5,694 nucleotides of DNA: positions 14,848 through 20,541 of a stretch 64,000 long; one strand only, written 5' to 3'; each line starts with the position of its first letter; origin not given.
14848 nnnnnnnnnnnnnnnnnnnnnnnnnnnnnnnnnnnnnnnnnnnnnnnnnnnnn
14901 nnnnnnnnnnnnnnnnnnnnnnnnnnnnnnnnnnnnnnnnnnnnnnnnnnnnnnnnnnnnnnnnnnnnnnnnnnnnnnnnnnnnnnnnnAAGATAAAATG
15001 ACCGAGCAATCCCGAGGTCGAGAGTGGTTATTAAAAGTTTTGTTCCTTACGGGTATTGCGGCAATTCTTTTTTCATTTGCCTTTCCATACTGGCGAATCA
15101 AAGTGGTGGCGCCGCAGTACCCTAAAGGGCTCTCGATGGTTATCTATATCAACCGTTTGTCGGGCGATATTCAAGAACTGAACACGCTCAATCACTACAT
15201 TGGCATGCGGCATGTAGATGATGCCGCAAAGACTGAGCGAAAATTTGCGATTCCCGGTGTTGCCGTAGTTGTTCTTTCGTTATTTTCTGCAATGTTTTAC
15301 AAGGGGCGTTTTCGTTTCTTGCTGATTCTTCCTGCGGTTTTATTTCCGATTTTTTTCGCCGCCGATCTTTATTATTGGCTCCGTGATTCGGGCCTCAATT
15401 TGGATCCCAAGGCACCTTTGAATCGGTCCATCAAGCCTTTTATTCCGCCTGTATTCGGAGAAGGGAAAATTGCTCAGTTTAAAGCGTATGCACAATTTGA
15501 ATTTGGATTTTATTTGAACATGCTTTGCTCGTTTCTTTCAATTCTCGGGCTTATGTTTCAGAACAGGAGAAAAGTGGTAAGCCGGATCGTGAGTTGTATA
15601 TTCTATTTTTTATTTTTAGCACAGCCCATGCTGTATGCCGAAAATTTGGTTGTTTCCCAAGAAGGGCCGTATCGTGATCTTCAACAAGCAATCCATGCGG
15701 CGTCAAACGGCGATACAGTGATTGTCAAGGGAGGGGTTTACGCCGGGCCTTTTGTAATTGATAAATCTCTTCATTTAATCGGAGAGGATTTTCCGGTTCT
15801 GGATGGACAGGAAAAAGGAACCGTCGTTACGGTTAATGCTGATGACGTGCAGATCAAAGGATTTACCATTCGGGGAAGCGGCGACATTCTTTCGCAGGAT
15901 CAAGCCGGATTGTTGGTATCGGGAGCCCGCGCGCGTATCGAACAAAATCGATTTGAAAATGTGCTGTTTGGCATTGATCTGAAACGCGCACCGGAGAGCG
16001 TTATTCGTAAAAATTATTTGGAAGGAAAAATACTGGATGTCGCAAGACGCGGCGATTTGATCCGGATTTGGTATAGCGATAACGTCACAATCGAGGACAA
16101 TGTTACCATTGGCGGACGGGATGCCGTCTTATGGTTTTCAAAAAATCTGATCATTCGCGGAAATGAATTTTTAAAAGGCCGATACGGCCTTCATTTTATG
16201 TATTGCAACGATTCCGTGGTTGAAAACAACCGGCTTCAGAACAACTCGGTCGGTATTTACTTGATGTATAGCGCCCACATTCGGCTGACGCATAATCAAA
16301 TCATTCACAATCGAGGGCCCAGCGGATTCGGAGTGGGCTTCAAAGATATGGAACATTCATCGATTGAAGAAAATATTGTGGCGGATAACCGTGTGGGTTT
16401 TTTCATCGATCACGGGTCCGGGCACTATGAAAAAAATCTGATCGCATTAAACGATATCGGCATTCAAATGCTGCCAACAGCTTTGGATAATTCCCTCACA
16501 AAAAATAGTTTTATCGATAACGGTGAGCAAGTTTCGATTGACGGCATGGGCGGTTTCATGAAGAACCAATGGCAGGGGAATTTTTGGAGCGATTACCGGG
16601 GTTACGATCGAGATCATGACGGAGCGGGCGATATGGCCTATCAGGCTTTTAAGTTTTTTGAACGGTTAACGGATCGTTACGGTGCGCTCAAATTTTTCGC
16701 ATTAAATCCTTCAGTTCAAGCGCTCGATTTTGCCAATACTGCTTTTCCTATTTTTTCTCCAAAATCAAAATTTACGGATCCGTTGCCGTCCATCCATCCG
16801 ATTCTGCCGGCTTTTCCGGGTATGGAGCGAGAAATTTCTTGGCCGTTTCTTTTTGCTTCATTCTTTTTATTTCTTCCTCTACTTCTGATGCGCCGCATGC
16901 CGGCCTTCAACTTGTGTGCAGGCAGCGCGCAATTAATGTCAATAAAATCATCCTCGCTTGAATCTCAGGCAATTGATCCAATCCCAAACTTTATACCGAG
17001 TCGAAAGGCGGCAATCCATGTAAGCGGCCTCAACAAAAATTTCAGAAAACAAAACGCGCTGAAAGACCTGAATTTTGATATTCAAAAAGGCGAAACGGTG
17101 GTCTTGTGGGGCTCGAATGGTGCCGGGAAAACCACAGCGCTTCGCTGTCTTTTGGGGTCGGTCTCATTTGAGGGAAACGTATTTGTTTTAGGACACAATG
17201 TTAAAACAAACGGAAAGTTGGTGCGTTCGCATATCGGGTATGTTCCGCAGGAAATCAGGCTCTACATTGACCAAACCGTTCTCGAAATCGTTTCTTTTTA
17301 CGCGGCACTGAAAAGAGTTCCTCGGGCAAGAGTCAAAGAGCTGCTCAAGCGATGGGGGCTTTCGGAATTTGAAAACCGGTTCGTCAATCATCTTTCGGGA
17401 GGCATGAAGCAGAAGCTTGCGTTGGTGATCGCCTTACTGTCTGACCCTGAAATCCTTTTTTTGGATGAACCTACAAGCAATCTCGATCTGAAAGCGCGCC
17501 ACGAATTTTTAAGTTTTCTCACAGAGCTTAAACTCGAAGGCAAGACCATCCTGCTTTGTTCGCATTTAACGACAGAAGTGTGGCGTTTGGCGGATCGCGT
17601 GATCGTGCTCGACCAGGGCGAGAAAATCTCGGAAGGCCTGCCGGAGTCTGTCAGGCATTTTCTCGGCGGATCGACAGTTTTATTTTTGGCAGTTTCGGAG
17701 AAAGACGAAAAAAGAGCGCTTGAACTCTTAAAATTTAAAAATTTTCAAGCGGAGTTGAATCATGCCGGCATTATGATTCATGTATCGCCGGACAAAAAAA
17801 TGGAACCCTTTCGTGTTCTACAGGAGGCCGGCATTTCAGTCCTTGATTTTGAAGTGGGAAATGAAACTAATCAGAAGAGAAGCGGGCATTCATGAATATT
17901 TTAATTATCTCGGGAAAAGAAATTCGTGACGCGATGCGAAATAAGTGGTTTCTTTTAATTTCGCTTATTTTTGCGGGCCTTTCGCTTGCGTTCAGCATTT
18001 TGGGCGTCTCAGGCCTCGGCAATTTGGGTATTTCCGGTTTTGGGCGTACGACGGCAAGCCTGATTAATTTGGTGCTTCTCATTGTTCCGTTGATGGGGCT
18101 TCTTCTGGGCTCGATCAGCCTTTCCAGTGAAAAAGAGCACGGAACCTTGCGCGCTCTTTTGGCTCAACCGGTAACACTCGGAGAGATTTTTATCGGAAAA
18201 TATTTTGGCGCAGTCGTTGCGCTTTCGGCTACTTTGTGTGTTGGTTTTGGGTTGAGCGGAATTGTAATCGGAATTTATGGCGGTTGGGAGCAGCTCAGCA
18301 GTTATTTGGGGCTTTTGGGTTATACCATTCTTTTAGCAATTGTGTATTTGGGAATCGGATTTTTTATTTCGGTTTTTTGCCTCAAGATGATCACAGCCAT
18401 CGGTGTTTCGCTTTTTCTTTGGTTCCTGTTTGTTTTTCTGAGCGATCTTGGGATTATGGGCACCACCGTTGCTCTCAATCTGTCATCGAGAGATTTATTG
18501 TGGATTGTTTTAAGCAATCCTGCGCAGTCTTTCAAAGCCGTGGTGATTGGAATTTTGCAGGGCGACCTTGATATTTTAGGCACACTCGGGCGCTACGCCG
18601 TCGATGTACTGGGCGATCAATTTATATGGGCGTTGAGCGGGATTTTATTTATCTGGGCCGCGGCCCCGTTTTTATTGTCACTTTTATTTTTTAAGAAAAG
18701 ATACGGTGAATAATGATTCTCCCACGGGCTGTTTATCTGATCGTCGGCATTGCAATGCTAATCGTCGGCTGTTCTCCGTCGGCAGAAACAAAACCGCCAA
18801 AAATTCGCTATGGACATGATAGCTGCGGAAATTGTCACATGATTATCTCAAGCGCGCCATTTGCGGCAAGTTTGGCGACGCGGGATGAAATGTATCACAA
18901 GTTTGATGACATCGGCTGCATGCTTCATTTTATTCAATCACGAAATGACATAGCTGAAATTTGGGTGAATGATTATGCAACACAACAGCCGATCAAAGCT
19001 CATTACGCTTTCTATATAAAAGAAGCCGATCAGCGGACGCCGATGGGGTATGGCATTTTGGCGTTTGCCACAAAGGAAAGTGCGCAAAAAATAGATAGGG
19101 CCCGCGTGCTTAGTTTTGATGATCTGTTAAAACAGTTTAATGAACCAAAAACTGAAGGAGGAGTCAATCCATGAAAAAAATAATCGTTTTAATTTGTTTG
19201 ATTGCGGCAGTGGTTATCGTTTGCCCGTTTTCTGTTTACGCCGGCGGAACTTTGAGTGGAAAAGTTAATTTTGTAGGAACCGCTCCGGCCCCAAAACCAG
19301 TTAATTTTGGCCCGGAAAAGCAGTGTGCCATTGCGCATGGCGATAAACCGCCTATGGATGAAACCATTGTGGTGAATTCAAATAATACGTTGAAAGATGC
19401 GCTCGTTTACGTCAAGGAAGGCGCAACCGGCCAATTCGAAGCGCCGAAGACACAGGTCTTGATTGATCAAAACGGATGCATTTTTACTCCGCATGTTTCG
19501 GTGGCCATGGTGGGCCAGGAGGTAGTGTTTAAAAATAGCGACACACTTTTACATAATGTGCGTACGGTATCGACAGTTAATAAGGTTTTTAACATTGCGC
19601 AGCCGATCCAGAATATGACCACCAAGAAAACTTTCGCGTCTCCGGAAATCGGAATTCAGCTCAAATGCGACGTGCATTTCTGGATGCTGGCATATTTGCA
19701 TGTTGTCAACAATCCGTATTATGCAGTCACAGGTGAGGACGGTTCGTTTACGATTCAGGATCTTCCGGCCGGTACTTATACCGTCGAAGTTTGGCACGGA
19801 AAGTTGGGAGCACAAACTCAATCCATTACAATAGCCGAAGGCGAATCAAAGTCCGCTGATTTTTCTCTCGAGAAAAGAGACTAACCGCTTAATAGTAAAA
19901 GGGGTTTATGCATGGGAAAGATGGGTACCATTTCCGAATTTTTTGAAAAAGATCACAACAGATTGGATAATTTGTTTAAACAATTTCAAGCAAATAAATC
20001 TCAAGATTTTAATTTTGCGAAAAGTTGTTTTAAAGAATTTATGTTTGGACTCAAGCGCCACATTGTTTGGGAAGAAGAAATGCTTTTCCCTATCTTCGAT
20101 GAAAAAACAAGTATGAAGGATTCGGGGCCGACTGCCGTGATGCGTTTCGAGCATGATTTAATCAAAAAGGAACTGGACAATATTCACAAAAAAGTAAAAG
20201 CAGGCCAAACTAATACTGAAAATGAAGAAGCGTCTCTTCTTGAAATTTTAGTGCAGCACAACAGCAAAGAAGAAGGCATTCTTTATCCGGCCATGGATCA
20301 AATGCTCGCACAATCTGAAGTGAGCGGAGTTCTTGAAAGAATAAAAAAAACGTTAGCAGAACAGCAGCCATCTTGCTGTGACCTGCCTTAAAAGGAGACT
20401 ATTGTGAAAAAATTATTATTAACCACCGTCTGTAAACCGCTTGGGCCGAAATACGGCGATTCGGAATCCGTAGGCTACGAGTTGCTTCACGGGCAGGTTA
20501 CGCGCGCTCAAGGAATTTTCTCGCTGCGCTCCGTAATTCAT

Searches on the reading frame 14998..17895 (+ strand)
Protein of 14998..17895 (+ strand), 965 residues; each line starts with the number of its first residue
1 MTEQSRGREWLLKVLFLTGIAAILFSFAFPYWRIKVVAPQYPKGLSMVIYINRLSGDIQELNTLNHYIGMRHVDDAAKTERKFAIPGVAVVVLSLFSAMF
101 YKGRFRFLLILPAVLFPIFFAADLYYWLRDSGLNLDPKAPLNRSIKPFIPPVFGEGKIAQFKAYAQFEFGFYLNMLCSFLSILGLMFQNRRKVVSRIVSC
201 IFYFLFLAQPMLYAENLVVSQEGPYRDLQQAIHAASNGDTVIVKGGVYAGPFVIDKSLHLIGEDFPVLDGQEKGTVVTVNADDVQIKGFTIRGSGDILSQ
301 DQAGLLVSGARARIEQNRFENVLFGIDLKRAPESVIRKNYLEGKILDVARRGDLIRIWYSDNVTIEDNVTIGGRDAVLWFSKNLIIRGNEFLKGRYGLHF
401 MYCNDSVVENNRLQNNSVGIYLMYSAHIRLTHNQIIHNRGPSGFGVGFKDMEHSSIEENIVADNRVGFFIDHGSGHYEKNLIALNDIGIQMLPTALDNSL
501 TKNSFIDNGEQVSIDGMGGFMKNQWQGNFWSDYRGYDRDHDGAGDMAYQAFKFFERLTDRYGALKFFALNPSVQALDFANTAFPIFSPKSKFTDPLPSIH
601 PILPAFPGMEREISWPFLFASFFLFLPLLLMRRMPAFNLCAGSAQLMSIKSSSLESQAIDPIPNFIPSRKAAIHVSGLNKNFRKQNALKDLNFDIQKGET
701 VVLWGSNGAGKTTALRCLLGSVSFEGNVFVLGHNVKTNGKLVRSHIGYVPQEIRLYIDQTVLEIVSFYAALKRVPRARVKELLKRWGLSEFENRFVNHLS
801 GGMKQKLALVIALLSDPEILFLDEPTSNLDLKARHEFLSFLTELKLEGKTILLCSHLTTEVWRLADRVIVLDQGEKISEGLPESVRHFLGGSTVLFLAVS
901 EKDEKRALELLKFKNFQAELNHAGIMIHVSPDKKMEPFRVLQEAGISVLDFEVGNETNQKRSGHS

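Call 5: search_protein_families(library=pfam, proteins=[window:14998-17895:+])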
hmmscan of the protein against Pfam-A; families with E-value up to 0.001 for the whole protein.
window:14998-17895:+ (965 aa): 6 families
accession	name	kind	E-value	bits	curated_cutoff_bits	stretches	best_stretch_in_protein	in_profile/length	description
PF05048.19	NosD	-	7.5e-41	140.3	23.6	1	346-535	10-212/212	Periplasmic copper-binding protein (NosD)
PF00005.33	ABC_tran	-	3.2e-31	109.2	25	1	688-827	1-137/137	ABC transporter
PF13229.12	Beta_helix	-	1e-22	80.9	25.9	2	355-505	3-158/158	Right handed beta helix region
PF13304.12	AAA_21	-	9.4e-11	42.8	27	1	797-856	236-298/304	AAA domain, putative AbiEii toxin, Type IV TA system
PF07602.17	DUF1565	-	0.00018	21.3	20.3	0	220-424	10-206/257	Protein of unknown function (DUF1565)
PF02463.25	SMC_N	-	0.0008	19.3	40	0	572-871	135-211/220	RecF/RecN/SMC N terminal domain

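Call 6: search_protein_families(library=ncbifam, proteins=[window:14998-17895:+])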
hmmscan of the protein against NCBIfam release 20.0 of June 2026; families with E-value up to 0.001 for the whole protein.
window:14998-17895:+ (965 aa): 190 families (the best 25 are shown)
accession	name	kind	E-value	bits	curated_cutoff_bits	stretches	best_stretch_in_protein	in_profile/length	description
TIGR04247.1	NosD_copper_fam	subfamily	2.6e-118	394.9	300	1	228-599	1-376/377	nitrous oxide reductase family maturation protein NosD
TIGR01188.1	drrA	subfamily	7.4e-51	173.2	312.45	1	680-933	1-257/302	daunorubicin resistance ABC transporter, ATP-binding protein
NF010059.0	PRK13536.1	equivalog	2.7e-44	151.3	549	1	657-896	30-272/342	nodulation factor ABC transporter ATP-binding protein NodI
TIGR03522.1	GldA_ABC_ATP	equivalog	1.2e-42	146.5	402.6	1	672-955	2-290/301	gliding motility-associated ABC transporter ATP-binding subunit GldA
NF010060.0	PRK13537.1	equivalog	1.2e-42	146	521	1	666-888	9-236/314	nodulation factor ABC transporter ATP-binding protein NodI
TIGR01288.1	nodI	equivalog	9.9e-41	139.7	424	1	671-895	3-232/303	nodulation factor ABC transporter ATP-binding protein NodI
NF033858.1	ABC2_perm_RbbA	equivalog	1.1e-40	139.4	1050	1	666-888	260-487/909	ribosome-associated ATPase/putative transporter RbbA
TIGR03864.1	PQQ_ABC_ATP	hypoth_equivalog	1.3e-40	139.4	302.25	1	672-893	1-227/236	ABC transporter, ATP-binding subunit, PQQ-dependent alcohol dehydrogenase system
TIGR00968.1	3a0106s01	subfamily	4.2e-36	124.7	342.75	1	673-885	1-218/237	sulfate ABC transporter ATP-binding protein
TIGR04520.1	ECF_ATPase_1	equivalog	7.5e-36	123.9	315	1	676-885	4-223/269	energy-coupling factor transporter ATPase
NF043075.1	MMSYN1_0197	equivalog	1.1e-34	119.9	550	1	673-885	3-220/341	spermidine/putrescine ABC transporter ATP-binding protein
TIGR03608.1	L_ocin_972_ABC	subfamily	1.4e-34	119.4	254.85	1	676-871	2-206/206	putative bacteriocin export ABC transporter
TIGR01186.1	proV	subfamily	2.6e-34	118.9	326.6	1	685-885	6-217/363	betaine/proline/choline family ABC transporter ATP-binding protein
NF010068.0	PRK13548.1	equivalog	9.3e-34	116.7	261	1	670-885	3-230/261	heme ABC transporter ATP-binding protein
NF007027.0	PRK09493.1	equivalog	1.5e-33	116.2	379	1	675-884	4-222/240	glutamine ABC transporter ATP-binding protein GlnQ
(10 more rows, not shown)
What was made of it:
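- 14998..17895 (+): NosD-NosF fusion. The ORFs abut or overlap, so it is probably in the same transcript. Calls 5 and 6.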

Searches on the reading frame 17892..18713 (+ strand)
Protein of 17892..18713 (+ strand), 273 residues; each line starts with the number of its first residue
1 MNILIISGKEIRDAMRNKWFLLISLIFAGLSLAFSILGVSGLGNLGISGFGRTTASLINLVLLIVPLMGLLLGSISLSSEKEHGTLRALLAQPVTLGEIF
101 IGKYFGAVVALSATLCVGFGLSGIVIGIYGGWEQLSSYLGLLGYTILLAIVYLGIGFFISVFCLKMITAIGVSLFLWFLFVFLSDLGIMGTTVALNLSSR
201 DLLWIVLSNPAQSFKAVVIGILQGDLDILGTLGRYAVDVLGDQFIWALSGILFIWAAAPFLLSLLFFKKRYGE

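Call 5: search_protein_families(library=pfam, proteins=[window:17892-18713:+])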
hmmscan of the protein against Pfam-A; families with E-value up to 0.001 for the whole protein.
window:17892-18713:+ (273 aa): 4 families
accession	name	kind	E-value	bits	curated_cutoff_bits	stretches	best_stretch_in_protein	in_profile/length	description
PF12679.13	ABC2_membrane_2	-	3.2e-27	96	27.2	1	5-270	2-281/283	ABC-2 family transporter protein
PF12698.13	ABC2_membrane_3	-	6e-08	32.6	31.6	1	57-261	164-343/347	ABC-2 family transporter protein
PF12730.13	ABC2_membrane_4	-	1.1e-07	32.5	27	1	20-178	14-177/179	ABC-2 family transporter protein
PF01061.29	ABC2_membrane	-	6.3e-07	29.6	26.9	1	3-184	3-177/211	ABC-2 type transporter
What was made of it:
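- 17892..18713 (+): NosY-type ABC-2 permease. Call 5.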

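Call 6: search_protein_families(library=ncbifam, proteins=[window:17892-18713:+])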
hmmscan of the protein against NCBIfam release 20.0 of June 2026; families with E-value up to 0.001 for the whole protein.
window:17892-18713:+ (273 aa): 3 families
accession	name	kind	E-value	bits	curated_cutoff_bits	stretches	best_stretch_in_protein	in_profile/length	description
TIGR03518.1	ABC_perm_GldF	equivalog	3.7e-06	27.1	288.5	1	73-183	69-181/240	gliding motility-associated ABC transporter permease subunit GldF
NF041647.1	ABC_perm_CPBP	equivalog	3e-05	23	435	1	51-137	186-271/636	ABC transporter permease subunit/CPBP intramembrane protease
NF033858.1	ABC2_perm_RbbA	equivalog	0.00015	19.8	1050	1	56-227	718-878/909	ribosome-associated ATPase/putative transporter RbbA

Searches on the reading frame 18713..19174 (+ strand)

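Call 5: search_protein_families(library=pfam, proteins=[window:18713-19174:+])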
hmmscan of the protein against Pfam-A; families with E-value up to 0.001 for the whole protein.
window:18713-19174:+ (153 aa): 1 family
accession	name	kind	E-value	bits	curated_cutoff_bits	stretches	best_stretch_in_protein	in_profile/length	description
PF05573.18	NosL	-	2.8e-11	44.3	24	1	35-128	7-113/131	NosL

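Call 6: search_protein_families(library=ncbifam, proteins=[window:18713-19174:+])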
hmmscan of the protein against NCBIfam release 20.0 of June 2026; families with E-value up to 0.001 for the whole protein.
window:18713-19174:+ (153 aa): 0 families

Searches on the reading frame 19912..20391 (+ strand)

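Call 19: search_protein_families(library=pfam, proteins=[window:19912-20391:+])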
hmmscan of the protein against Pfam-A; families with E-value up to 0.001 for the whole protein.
window:19912-20391:+ (159 aa): 1 family
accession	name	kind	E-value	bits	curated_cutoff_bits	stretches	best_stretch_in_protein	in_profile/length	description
PF01814.28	Hemerythrin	-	5.5e-16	59.6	25.3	1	7-127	2-126/127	Hemerythrin HHE cation binding domain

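Call 33: search_protein_families(library=ncbifam, proteins=[window:19912-20391:+], max_evalue=0.00001)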
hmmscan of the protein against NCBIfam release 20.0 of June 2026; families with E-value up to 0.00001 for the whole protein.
window:19912-20391:+ (159 aa): 3 families
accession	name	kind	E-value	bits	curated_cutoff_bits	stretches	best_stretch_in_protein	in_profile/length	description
NF008221.0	PRK10992.1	equivalog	2.3e-09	37.1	254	1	42-94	121-173/220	iron-sulfur cluster repair protein YtfE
TIGR03652.1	FeS_repair_RIC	equivalog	1.2e-08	35.1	204.7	0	31-93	106-172/216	iron-sulfur cluster repair di-iron protein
NF053874.1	persist_PA2171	equivalog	1.2e-06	28.3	190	0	9-145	5-141/157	PA2171 family ribosome-binding persister protein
